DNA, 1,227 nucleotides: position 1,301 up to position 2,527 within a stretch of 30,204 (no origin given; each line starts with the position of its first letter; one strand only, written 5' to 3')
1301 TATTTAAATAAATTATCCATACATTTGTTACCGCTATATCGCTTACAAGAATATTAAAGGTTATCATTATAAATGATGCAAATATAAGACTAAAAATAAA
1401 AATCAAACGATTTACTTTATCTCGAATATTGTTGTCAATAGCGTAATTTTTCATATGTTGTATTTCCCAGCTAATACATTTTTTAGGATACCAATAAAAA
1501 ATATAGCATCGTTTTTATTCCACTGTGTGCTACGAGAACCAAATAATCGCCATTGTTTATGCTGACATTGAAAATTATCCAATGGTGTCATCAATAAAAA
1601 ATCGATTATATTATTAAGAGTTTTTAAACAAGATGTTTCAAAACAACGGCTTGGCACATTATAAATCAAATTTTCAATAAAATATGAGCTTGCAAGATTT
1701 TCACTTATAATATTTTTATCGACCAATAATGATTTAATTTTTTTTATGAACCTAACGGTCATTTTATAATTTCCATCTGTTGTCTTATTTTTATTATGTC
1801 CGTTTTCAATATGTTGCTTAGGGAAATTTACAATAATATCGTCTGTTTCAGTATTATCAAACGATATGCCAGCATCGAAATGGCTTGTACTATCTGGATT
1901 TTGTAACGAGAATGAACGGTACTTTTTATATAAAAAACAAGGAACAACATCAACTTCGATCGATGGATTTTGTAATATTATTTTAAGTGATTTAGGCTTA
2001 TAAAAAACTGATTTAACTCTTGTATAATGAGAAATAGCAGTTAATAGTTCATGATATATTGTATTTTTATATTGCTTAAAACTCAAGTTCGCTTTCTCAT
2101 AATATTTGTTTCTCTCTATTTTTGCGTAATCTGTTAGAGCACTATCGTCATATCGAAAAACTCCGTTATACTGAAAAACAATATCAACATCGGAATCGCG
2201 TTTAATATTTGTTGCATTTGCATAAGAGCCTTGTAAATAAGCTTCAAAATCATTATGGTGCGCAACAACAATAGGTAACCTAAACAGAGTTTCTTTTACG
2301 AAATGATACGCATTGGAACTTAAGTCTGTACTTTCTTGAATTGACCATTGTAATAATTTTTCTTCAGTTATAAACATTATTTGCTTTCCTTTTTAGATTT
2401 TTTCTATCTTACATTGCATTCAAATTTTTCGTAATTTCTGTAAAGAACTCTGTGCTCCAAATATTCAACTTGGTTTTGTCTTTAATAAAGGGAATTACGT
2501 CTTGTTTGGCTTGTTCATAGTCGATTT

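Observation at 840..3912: Composite defence operon: AbiE type IV TA directly followed by a CdnE-Cap15 CBASS under one promoter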

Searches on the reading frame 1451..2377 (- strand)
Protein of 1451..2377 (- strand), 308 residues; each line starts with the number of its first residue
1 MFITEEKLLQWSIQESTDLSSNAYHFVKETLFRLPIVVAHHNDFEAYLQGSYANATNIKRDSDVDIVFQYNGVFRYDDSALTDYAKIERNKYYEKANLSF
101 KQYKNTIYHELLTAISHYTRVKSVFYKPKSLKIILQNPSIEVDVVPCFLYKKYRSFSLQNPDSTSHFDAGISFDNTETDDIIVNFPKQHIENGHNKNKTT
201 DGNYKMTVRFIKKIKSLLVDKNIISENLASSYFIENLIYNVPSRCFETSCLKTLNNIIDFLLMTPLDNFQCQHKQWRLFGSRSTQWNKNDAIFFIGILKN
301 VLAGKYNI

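Call 3: search_protein_families(library=pfam, proteins=[window:1451-2377:-], max_evalue=0.01)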
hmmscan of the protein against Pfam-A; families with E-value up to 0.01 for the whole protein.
window:1451-2377:- (308 aa): 2 families
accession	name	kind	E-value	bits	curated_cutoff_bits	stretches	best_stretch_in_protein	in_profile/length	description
PF01909.29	NTP_transf_2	-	0.0001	23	21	1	41-90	12-60/93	Nucleotidyltransferase domain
PF18144.7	SMODS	-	0.00016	22.4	26.5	1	46-164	49-146/164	Second Messenger Oligonucleotide or Dinucleotide Synthetase domain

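Call 4: search_protein_families(library=padloc, proteins=[window:1451-2377:-], max_evalue=0.01)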
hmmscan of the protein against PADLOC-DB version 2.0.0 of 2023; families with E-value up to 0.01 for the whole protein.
window:1451-2377:- (308 aa): 15 families
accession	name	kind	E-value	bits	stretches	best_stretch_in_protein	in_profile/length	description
PDLC00788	Cyclase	-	5.1e-76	254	1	1-300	1-292/297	oligonucleotide-cyclase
PDLC00801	Cyclase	-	1.1e-48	163.9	1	5-298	6-288/295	oligonucleotide-cyclase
PDLC00794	Cyclase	-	3.7e-38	129.5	1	40-291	41-282/297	oligonucleotide-cyclase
PDLC00789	Cyclase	-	2.2e-31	107.3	2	142-300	106-260/261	oligonucleotide-cyclase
PDLC00812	Cyclase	-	7.5e-23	78.8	1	47-246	91-286/352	oligonucleotide-cyclase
PDLC00772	Cyclase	-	1.3e-16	58.5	1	39-252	89-290/375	oligonucleotide-cyclase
PDLC00807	Cyclase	-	1.6e-16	58.4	1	39-257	73-275/342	oligonucleotide-cyclase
PDLC00784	Cyclase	-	8.5e-14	49.5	1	17-258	55-293/351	oligonucleotide-cyclase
PDLC00823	Cyclase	-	4.2e-08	31.2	1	43-243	43-196/285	oligonucleotide-cyclase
PDLC00822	Cyclase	-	1.3e-07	29.3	1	45-242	47-251/375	oligonucleotide-cyclase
PDLC00809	Cyclase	-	2.3e-06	25.4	1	45-240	44-203/295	oligonucleotide-cyclase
PDLC00810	Cyclase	-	7e-06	23.7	1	44-239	47-201/335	oligonucleotide-cyclase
PDLC00786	Cyclase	-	4.5e-05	21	0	47-69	50-72/293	oligonucleotide-cyclase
PDLC00773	Cyclase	-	0.0021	15.7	0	173-213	138-178/334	oligonucleotide-cyclase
PDLC00776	Cyclase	-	0.0024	15.3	0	49-73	49-73/287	oligonucleotide-cyclase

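Call 12: find_encoding_contigs(protein=window:1451-2377:-, flank=8000, max_places=10)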
Protein window:1451-2377:- (308 aa): 5 contigs read that carry it; 5 places shown.
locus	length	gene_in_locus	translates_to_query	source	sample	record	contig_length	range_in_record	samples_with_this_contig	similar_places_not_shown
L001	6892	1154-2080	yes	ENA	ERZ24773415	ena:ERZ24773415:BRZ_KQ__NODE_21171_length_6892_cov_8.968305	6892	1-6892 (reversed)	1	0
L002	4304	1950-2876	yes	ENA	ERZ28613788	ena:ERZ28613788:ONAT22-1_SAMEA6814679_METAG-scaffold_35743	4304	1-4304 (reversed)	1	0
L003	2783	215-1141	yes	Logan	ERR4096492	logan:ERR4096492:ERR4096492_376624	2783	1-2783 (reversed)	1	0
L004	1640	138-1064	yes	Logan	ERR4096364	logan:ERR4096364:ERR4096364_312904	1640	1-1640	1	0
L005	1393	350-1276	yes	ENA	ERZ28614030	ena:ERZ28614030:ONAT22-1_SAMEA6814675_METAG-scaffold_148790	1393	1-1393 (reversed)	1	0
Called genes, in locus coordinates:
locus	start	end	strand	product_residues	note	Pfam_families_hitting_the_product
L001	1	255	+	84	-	?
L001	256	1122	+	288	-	PF08843:AbiEii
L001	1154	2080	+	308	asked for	PF26305:CD_NTase_C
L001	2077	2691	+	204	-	PF18153:Cap15_CD_rec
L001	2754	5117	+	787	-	PF04313:HSDR_N (faint), PF13588:HSDR_N_2 (faint), PF00270:DEAD, PF04851:ResIII, PF18766:SWI2_SNF2, PF08463:EcoEI_R_C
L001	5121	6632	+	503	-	PF12161:HsdM_N, PF02384:N6_Mtase, PF07669:Eco57I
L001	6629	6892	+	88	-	?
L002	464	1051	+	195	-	-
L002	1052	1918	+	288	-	PF08843:AbiEii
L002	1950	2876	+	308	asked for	PF26305:CD_NTase_C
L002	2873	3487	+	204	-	PF18153:Cap15_CD_rec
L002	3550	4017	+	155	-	PF04313:HSDR_N (faint), PF13588:HSDR_N_2 (weak)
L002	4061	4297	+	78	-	PF13495:Phage_int_SAM_4 (weak)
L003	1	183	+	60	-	?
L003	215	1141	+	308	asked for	PF26305:CD_NTase_C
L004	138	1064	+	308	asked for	PF26305:CD_NTase_C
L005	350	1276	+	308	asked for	PF26305:CD_NTase_C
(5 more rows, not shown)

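Call 13: find_homologous_proteins(query=window:1451-2377:-)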
Query window:1451-2377:- (308 aa): 67 proteins with E <= 0.001 among 1289 candidates.
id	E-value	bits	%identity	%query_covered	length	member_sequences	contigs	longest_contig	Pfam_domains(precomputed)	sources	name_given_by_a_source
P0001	6.5e-204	694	100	100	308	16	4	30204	PF26305.1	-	-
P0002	9.4e-152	523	75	99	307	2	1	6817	PF26305.1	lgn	-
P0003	9.0e-137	474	69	99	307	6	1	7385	PF26305.1,PF18144.8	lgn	-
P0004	1.3e-126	440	66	99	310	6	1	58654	PF26305.1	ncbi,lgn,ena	-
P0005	7.9e-126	438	64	100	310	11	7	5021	PF26305.1,PF18144.8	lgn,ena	-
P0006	2.7e-125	436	64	100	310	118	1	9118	PF26305.1,PF18144.8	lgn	-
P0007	1.3e-118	414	62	99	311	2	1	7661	PF26305.1,PF01909.30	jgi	-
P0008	8.2e-112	392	57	99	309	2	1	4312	PF26305.1,PF18144.8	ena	-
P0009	8.6e-104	365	55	99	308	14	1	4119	PF26305.1,PF18144.8,PF01909.30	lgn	-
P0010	6.2e-101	356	56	99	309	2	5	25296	PF26305.1,PF18144.8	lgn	-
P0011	3.7e-100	353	56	99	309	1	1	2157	PF26305.1,PF18144.8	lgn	-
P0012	8.4e-99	349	55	99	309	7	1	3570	PF26305.1,PF18144.8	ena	-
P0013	1.5e-97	345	54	99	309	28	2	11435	PF26305.1,PF18144.8,PF01909.30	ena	-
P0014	1.4e-96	342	55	99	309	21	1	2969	PF26305.1,PF18144.8,PF01909.30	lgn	-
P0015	2.3e-94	334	53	99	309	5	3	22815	PF26305.1,PF18144.8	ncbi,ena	-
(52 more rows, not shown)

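Call 14: find_encoding_contigs(protein=P0002, flank=6000, max_places=3)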
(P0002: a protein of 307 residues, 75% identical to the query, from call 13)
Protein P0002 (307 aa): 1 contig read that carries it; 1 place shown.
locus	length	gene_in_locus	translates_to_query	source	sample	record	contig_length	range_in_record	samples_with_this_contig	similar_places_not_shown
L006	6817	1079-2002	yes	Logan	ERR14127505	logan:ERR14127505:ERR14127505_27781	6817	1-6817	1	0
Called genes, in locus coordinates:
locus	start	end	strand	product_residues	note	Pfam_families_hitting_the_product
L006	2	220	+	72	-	?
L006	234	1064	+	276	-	PF14267:DUF4357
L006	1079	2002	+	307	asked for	PF26305:CD_NTase_C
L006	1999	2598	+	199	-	PF18153:Cap15_CD_rec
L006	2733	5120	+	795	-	PF04313:HSDR_N (faint), PF13588:HSDR_N_2 (weak), PF00270:DEAD, PF04851:ResIII, PF18766:SWI2_SNF2, PF08463:EcoEI_R_C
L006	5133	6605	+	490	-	PF12161:HsdM_N, PF05175:MTS (faint), PF02384:N6_Mtase, PF07669:Eco57I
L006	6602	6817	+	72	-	?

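Call 15: find_encoding_contigs(protein=P0003, flank=6000, max_places=3)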
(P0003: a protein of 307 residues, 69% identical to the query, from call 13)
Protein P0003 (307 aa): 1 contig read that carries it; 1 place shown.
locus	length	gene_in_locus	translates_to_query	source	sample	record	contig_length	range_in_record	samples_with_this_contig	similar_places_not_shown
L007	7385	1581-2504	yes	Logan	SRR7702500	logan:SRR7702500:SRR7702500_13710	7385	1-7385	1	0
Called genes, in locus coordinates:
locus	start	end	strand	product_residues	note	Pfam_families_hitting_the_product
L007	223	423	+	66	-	PF02604:PhdYeFM_antitox (weak)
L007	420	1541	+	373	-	PF07804:HipA_C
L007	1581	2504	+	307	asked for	PF18144:SMODS (faint), PF26305:CD_NTase_C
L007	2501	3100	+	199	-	PF18153:Cap15_CD_rec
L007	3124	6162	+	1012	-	PF13289:SIR2_2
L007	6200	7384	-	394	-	?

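Call 16: find_encoding_contigs(protein=P0004, flank=6000, max_places=3)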
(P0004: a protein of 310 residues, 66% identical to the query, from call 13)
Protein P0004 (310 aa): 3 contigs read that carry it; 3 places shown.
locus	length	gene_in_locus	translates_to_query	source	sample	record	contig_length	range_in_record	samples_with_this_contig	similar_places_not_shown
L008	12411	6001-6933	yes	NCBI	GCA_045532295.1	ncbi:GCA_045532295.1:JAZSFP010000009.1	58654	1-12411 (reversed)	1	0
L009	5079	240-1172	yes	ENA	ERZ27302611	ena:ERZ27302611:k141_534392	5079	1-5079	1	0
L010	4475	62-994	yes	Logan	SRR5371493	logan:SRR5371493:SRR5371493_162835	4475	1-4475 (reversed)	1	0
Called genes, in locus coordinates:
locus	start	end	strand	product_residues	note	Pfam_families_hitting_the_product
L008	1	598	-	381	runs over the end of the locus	PF01381:HTH_3, PF12844:HTH_19 (weak), PF13560:HTH_31, PF01869:BcrAD_BadFG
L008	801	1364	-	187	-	PF01613:Flavin_Reduct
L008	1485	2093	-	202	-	-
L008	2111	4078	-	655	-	PF09848:SLFN-g3_helicase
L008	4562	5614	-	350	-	PF11185:DUF2971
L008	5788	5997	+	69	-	PF13443:HTH_26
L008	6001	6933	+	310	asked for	PF26305:CD_NTase_C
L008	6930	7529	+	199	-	PF18153:Cap15_CD_rec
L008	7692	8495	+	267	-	PF02899:Phage_int_SAM_1 (weak), PF00589:Phage_integrase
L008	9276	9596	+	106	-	PF14198:TnpV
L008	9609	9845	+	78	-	-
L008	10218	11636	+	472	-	PF14659:Phage_int_SAM_3 (faint), PF13102:Phage_int_SAM_5 (weak), PF00589:Phage_integrase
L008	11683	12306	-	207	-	-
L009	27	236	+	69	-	PF13443:HTH_26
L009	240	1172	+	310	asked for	PF26305:CD_NTase_C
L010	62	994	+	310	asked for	PF26305:CD_NTase_C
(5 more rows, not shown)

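Call 19: find_related_loci(query=A1, collection=genome_contigs, flank=6000)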
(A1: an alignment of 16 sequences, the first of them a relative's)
Query A1 (308 aa) in genome_contigs; peptide patterns used: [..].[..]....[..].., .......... (x = any residue, [..] = any of these).
206 stretches matched a pattern; 136 encode a relative of the query (tblastn E <= 1e-3); the best 80 are kept; 80 distinct loci.
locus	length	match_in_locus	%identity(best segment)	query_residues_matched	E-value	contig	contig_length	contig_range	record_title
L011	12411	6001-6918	66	1-304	2e-133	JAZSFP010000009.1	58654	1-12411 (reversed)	MAG: Pumilibacteraceae bacterium isolate T1900044581_TS20190047.MAGScoT_cleanbin_000016 SGB_569_k141_1818609, whole geno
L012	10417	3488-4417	63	1-308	7e-132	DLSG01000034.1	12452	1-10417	MAG TPA_asm: Christensenella sp. UBA7868 UBA7868_contig_1662, whole genome shotgun sequence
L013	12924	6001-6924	53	1-306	4e-98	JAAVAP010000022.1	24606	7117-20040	MAG: Treponema sp. isolate Mgla_MAG_20-bin_15 c_000000036745, whole genome shotgun sequence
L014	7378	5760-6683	53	1-306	2e-97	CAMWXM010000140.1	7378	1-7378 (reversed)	MAG TPA_asm: uncultured Ruminococcus sp. isolate SRR14411257_bin.9_metawrap_v1.3_MAG genome assembly, contig: NODE.1596_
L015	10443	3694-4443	41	46-306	2e-47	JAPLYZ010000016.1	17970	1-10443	MAG: Candidatus Staskawiczbacteria bacterium isolate LacPavin_0920_WC70_MAG_39_33 LacPavin_0920_WC70_scaffold_865258, wh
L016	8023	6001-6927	35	2-305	4e-47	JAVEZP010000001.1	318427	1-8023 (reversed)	MAG: Patescibacteria group bacterium isolate BF4_68 NODE_35_length_318427_cov_32.135375_Biofilm4, whole genome shotgun s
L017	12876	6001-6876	35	1-300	2e-46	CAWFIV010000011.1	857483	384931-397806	MAG: uncultured Acidobacteriota bacterium isolate MFD02248.bin.1.173 genome assembly, contig: contig_34371, whole genome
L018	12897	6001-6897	34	2-295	3e-46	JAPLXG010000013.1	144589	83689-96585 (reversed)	MAG: Candidatus Moraniibacteriota bacterium isolate LacPavin_0818_WC55_MAG_41_28 LacPavin_0818_WC55_scaffold_382906, who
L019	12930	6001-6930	33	1-305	2e-45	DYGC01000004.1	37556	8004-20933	MAG TPA_asm: Candidatus Paceibacter sp. isolate BE2012_3_39_12 Afr_mines_BE2012_558_length_37556_cov_4_659582, whole gen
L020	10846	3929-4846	36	3-304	3e-45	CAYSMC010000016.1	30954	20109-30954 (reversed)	MAG TPA_asm: uncultured Pseudomonadales bacterium isolate SRP067234_co1_86 genome assembly, contig: k99_401079, whole ge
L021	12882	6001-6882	34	1-299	1e-44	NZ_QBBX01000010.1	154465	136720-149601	Peribacillus acanthi strain L28 Scaffold10, whole genome shotgun sequence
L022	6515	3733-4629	34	2-295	4e-44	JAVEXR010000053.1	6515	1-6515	MAG: Candidatus Moraniibacteriota bacterium isolate BF4_177 NODE_41245_length_6515_cov_7.156387_Biofilm4, whole genome s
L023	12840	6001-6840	34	1-287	1e-42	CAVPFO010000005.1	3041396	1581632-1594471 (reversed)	MAG: uncultured Acidobacteriota bacterium isolate MFD10064.bin.1.47 genome assembly, contig: contig_7744, whole genome s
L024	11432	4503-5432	34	2-305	1e-41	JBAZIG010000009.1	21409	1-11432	MAG: Candidatus Paceibacterota bacterium isolate SO_2017_LW3_9 NODE_6428_length_21409_cov_2.657786_LW162_2017, whole gen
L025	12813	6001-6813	36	3-295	3e-41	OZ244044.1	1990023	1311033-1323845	MAG: Thermodesulfobacteriota bacterium isolate 562d5969-4c6f-403f-ab6b-3350694af712 genome assembly, chromosome: 1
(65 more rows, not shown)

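Call 20: find_related_loci(query=A1, collection=metagenome_contigs, flank=6000)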
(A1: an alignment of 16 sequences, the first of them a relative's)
Query A1 (308 aa) in metagenome_contigs; peptide patterns used: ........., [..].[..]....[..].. (x = any residue, [..] = any of these).
474 stretches matched a pattern; 271 encode a relative of the query (tblastn E <= 1e-3); the best 80 are kept; 80 distinct loci.
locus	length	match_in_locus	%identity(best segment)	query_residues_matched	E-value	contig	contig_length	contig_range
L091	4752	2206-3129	92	1-308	0e+0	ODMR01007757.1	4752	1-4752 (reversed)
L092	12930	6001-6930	64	1-308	1e-132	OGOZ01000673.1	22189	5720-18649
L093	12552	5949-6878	64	1-308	4e-131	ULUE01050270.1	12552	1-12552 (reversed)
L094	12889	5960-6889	64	1-308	6e-131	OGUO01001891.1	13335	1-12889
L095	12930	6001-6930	63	1-308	2e-130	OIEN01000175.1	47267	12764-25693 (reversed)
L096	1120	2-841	63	31-308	1e-128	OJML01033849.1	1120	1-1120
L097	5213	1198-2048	53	1-305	9e-72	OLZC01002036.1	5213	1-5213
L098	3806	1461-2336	35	1-298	2e-49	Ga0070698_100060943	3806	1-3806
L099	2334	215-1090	35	1-298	8e-50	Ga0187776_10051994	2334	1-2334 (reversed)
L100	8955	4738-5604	36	1-296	1e-48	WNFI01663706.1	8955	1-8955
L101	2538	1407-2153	40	47-306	2e-48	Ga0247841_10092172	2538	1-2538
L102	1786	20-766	40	47-306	4e-49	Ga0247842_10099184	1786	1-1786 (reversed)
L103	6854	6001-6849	35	1-290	2e-48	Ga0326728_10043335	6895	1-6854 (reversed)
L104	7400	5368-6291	35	3-305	8e-48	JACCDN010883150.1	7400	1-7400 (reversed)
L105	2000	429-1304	37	1-302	2e-48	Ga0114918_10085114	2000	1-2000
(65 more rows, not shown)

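Call 23: search_protein_families(library=pfam, proteins=[L091:1307-2206:+, L006:234-1064:+, L007:420-1541:+, L008:5788-5997:+, L013:5125-5970:+, L013:3779-5155:+, L014:3421-5523:+, L092:4528-5952:+, L097:3-1085:+, L012:1927-3336:-], max_evalue=0.001)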
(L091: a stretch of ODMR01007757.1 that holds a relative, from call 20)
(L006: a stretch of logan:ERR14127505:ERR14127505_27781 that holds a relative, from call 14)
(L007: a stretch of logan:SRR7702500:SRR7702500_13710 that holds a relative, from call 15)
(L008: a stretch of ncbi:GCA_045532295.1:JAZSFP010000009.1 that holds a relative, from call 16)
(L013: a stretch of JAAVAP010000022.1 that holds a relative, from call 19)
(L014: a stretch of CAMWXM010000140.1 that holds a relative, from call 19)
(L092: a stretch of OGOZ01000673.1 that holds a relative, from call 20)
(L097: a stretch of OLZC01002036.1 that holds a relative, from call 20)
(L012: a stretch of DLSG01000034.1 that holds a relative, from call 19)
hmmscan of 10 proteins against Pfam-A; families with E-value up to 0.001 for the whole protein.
L091:1307-2206:+ (299 aa): 1 family
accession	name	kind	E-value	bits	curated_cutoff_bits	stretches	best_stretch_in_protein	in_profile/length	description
PF08843.17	AbiEii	-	3.1e-29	103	22.5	1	32-266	2-229/238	Nucleotidyl transferase AbiEii toxin, Type IV TA system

L006:234-1064:+ (276 aa): 2 families
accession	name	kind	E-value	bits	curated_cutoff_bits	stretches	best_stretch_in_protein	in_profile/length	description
PF14267.11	DUF4357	-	6.3e-19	68.1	38.4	1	216-269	1-54/54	Domain of unknown function (DUF4357)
PF01541.30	GIY-YIG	-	6.5e-05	23.6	22.6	1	51-122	3-67/78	GIY-YIG catalytic domain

L007:420-1541:+ (373 aa): 1 family
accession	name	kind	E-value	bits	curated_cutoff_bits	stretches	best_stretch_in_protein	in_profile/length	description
PF07804.18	HipA_C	-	2e-08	34.6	30.5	1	161-326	23-189/213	HipA-like C-terminal domain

L008:5788-5997:+ (69 aa): 2 families
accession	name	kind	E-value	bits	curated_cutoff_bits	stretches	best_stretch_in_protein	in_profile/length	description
PF13443.12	HTH_26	-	1.2e-18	67.5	22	1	7-65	1-61/63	Cro/C1-type HTH DNA-binding domain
PF08096.16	Bombolitin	-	0.00029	21.3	25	0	44-54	4-14/17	Bombolitin family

L013:5125-5970:+ (281 aa): 1 family
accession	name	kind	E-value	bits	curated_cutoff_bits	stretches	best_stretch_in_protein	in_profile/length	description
PF13676.11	TIR_2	-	5.7e-05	24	28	1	123-211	1-82/122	TIR domain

L013:3779-5155:+ (458 aa): 1 family
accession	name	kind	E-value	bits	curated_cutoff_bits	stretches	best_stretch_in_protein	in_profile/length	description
PF01420.25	Methylase_S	-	5.2e-08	33.7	22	0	268-420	10-154/168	Type I restriction modification DNA specificity domain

L014:3421-5523:+ (700 aa): 3 families
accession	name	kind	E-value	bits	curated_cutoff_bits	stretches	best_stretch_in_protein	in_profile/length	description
PF01935.23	DUF87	-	4.4e-22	79.7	23.2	1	159-356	9-194/220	Helicase HerA, central domain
PF10412.15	TrwB_AAD_bind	-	3.3e-05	23.4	20.5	0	173-228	15-61/387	Type IV secretion-system coupling protein DNA-binding domain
PF01580.24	FtsK_SpoIIIE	-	6.1e-05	23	24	0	173-197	38-63/221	FtsK/SpoIIIE family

L092:4528-5952:+ (474 aa): 3 families
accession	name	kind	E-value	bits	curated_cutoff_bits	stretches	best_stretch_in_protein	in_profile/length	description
PF13749.12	HATPase_c_4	-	1.7e-21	76.4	26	1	318-403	2-89/89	Putative ATP-dependent DNA helicase recG C-terminal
PF04326.19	SLFN_AlbA_2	-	3.4e-13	50.6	25.3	1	19-140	1-118/118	Schlafen, AlbA_2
PF21247.3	Fic-like_C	-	1.3e-05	25.5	27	1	437-471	27-61/64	Filamentation induced by cAMP protein Fic-like, C-terminal domain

L097:3-1085:+ (360 aa): 0 families

L012:1927-3336:- (469 aa): 2 families
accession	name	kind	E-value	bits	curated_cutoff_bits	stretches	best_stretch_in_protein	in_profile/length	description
PF05598.16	DUF772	-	1.2e-07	32.1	23.1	1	60-125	5-73/74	Transposase domain (DUF772)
PF01609.27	DDE_Tnp_1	-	1.8e-05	25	23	1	201-440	23-194/200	Transposase DDE domain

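Call 24: search_protein_families(library=padloc, proteins=[L091:1307-2206:+, L006:234-1064:+, L007:420-1541:+, L008:5788-5997:+, L013:5125-5970:+, L013:3779-5155:+, L014:3421-5523:+, L092:4528-5952:+, L097:3-1085:+, L012:1927-3336:-], max_evalue=0.00001)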
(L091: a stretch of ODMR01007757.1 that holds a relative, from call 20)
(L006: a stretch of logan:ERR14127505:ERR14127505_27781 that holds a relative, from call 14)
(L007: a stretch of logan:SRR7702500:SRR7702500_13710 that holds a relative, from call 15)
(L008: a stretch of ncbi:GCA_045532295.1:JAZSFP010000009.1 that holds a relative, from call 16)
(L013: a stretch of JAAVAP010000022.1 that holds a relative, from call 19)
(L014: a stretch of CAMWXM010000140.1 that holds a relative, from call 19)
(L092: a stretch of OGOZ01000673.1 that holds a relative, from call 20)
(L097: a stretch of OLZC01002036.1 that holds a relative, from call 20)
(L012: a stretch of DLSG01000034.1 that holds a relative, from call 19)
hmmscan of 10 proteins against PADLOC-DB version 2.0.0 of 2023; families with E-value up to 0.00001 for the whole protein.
L091:1307-2206:+ (299 aa): 17 families
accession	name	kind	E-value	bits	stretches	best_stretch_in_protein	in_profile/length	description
PDLC02293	AbiEii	-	8.4e-108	358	1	5-286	2-268/270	AbiEii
PDLC02313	AbiEii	-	3.3e-21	74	1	5-269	4-240/254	AbiEii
PDLC02296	AbiEii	-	3e-19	67.3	1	23-279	24-263/282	AbiEii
PDLC02323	AbiEii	-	1.5e-17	62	1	26-223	22-199/248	AbiEii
PDLC02304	AbiEii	-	3.8e-15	54.5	1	32-222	30-201/260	AbiEii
PDLC02307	AbiEii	-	1.8e-13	48.8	1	48-76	26-53/219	AbiEii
PDLC02318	AbiEii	-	1.5e-11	42.2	1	22-212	19-188/280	AbiEii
PDLC02324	AbiEii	-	4.7e-11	40.9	1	46-72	28-54/231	AbiEii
PDLC02330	AbiEii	-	2.9e-10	38.2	1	31-123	13-102/219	AbiEii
PDLC02328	AbiEii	-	4e-10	37.9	1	48-211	18-145/203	AbiEii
PDLC02306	AbiEii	-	1.7e-09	35.8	1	30-212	25-209/280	AbiEii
PDLC02292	AbiEii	-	3.2e-09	35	1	34-220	39-217/283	AbiEii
PDLC02305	AbiEii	-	2.2e-08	31.7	1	44-272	44-245/306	AbiEii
PDLC02294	AbiEii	-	2.7e-08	32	1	41-216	40-193/260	AbiEii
PDLC02291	AbiEii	-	7.9e-07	26.7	1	46-223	57-214/310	AbiEii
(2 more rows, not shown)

L006:234-1064:+ (276 aa): 6 families
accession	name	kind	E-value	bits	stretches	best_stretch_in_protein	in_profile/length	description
PDLC04925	PDC-S14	-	6.6e-68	226.9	1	3-273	16-295/301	-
PDLC04923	PDC-S14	-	1.7e-53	179.8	1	3-274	24-311/320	-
PDLC04924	PDC-S14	-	5.8e-39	132.4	1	37-265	37-273/280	-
PDLC04922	PDC-S14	-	3.4e-32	109.9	2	5-167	5-162/305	-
PDLC04921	PDC-S14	-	1.2e-16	58.9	1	46-270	45-265/280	-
PDLC05040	PDC-S57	-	1.4e-10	39.5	1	188-275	147-226/229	-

L007:420-1541:+ (373 aa): 6 families
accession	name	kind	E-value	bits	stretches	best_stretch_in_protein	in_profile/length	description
PDLC04344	PDC-M03A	-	1.1e-18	65.8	2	245-372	145-270/305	-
PDLC04340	PDC-M03A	-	5.9e-18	63.3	1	144-370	16-242/280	-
PDLC04339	PDC-M03A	-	1.3e-11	42.4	1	246-306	133-190/293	-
PDLC04342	PDC-M03A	-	1.5e-11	42.4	1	247-306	148-206/299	-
PDLC04345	PDC-M03A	-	3.5e-11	40.9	1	245-318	143-217/302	-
PDLC04337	PDC-M03A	-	4.6e-06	24.4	1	248-300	88-139/250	-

L008:5788-5997:+ (69 aa): 0 families

L013:5125-5970:+ (281 aa): 1 family
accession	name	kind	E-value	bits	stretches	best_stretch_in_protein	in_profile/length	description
PDLC03825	spbK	-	1.7e-55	186.6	1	62-279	96-304/308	-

L013:3779-5155:+ (458 aa): 62 families (the best 25 are shown)
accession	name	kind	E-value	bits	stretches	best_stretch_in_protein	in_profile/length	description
PDLC03148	Specificity_I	-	1.8e-32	110.7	2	38-213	261-434/453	Type I specificity subunit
PDLC03100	Specificity_I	-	3.1e-31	107.2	2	14-221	171-385/392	Type I specificity subunit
PDLC03072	Specificity_I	-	1.3e-25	88.4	2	44-197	245-402/448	Type I specificity subunit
PDLC03107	Specificity_I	-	3.7e-25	86.8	1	40-214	199-378/392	Type I specificity subunit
PDLC04137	mad5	-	2e-24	84.5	1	43-440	10-390/392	mads_5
PDLC03179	Specificity_I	-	5.3e-23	79.7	2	45-201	405-561/589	Type I specificity subunit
PDLC03095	Specificity_I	-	7.3e-23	79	1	44-274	54-286/473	Type I specificity subunit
PDLC03069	Specificity_I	-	4.5e-20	70.1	2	49-208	208-367/387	Type I specificity subunit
PDLC03168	Specificity_I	-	5.3e-20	70.3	2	284-420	283-416/459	Type I specificity subunit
PDLC03189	Specificity_I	-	1.4e-19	68.3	2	55-191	243-376/459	Type I specificity subunit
PDLC03120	Specificity_I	-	5.3e-19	66.7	1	46-441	47-451/515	Type I specificity subunit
PDLC03119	Specificity_I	-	5.5e-19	66.3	1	35-198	191-363/393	Type I specificity subunit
PDLC03127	Specificity_I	-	1.9e-18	64.5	1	83-191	302-412/571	Type I specificity subunit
PDLC03079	Specificity_I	-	2.8e-18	64.3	1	284-441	51-206/470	Type I specificity subunit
PDLC03169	Specificity_I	-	6.3e-18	63.4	2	34-188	219-375/461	Type I specificity subunit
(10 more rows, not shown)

L014:3421-5523:+ (700 aa): 15 families
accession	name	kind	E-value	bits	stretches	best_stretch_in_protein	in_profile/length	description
PDLC04102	HerA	-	6.6e-174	577.8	1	8-677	6-641/654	-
PDLC04106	HerA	-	1.8e-122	408.1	1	7-689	2-663/667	-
PDLC04098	HerA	-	5.3e-111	370.3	1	3-689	4-684/686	-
PDLC04105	HerA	-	2.8e-101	337.9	1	1-690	1-571/576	-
PDLC02185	HerA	-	4.4e-70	235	2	498-675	402-581/585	-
PDLC04100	HerA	-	3.2e-67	225.5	2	499-676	397-575/580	-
PDLC02188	HerA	-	1.4e-66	223.5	1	45-688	35-576/578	-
PDLC04103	HerA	-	2.1e-59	199.4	2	8-324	12-305/579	-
PDLC04097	HerA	-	3.9e-53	179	2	9-464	5-451/618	-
PDLC04104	HerA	-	4.7e-46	155.2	1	498-675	176-356/379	-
PDLC04101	HerA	-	2.5e-27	93.7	1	4-296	6-279/400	-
PDLC04140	mad8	-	1.4e-24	85.2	1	174-656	28-300/314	mads_8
PDLC04107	HerA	-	1.7e-23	81.1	1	3-297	5-285/306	-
PDLC04099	HerA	-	7.5e-21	72.4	1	1-224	1-212/214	-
PDLC01055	HerA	-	5.6e-16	56.4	1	541-655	413-524/532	Type III coevolved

L092:4528-5952:+ (474 aa): 3 families
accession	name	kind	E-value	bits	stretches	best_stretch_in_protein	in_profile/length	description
PDLC02394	pAgo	-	5.4e-26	88.6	1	34-407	55-438/1121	-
PDLC02402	Aga_SIR2-PNTD1-PNTD2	-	3.2e-13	46.7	1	173-343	331-489/876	Class I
PDLC02418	Aga_SIR2-Kinase-PNTD1-PNTD2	-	1.8e-09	34.4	1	196-343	216-367/756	Class I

L097:3-1085:+ (360 aa): 0 families

L012:1927-3336:- (469 aa): 0 families
